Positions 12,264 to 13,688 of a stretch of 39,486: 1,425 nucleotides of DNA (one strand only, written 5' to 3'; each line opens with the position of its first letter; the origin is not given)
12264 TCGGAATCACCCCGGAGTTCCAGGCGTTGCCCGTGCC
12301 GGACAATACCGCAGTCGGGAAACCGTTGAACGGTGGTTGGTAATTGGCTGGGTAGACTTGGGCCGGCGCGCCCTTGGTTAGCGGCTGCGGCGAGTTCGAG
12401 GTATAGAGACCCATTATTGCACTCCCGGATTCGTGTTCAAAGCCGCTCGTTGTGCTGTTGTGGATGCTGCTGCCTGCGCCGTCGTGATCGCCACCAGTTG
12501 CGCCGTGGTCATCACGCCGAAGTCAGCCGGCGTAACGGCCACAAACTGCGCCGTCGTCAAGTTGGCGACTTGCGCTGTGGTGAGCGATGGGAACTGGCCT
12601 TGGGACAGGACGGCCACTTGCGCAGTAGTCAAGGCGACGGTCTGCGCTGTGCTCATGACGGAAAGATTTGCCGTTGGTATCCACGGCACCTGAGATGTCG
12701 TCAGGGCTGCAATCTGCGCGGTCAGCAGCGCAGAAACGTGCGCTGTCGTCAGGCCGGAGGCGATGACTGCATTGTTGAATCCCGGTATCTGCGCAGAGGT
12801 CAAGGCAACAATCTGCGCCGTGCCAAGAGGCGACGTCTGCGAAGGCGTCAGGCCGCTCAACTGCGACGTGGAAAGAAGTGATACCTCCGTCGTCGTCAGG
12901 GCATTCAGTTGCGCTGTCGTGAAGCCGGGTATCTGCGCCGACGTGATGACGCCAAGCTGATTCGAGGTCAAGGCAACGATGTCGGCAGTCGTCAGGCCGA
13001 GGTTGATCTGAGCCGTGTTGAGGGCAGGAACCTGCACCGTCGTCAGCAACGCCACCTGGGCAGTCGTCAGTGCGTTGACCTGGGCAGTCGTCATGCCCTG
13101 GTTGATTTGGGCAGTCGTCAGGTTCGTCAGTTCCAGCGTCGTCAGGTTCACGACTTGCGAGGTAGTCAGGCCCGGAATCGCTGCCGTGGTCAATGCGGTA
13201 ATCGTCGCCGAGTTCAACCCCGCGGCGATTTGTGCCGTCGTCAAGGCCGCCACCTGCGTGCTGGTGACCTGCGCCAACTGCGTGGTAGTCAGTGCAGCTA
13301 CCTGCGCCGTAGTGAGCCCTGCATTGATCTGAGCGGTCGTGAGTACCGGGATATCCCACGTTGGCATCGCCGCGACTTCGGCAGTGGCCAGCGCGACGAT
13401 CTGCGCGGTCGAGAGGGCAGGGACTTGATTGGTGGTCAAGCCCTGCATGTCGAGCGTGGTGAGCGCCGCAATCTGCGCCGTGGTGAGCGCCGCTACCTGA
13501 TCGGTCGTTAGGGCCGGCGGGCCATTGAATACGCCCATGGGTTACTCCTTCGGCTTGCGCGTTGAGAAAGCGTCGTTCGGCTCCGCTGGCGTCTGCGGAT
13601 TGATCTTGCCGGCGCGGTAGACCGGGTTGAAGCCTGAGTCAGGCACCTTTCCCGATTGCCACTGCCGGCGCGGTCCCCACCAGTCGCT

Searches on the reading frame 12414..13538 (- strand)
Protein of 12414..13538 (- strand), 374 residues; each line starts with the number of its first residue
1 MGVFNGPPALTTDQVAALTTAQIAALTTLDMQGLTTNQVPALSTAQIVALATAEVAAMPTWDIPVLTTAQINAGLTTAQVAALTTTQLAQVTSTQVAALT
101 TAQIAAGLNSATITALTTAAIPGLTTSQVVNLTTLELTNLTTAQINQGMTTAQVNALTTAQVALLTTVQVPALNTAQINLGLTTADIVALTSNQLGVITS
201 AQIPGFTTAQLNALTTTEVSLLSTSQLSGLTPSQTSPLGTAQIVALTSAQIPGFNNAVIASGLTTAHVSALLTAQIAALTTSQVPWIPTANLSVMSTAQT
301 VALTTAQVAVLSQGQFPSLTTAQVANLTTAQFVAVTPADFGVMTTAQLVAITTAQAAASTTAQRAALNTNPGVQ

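Call 49: search_protein_families(library=phrogs, proteins=[window:12414-13538:-], max_evalue=0.001)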
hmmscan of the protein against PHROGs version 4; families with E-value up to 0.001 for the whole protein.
window:12414-13538:- (374 aa): 1 family
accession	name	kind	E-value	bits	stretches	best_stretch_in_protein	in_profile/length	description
phrog_15773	-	unknown function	1.5e-11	45.2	1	13-142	40-170/288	-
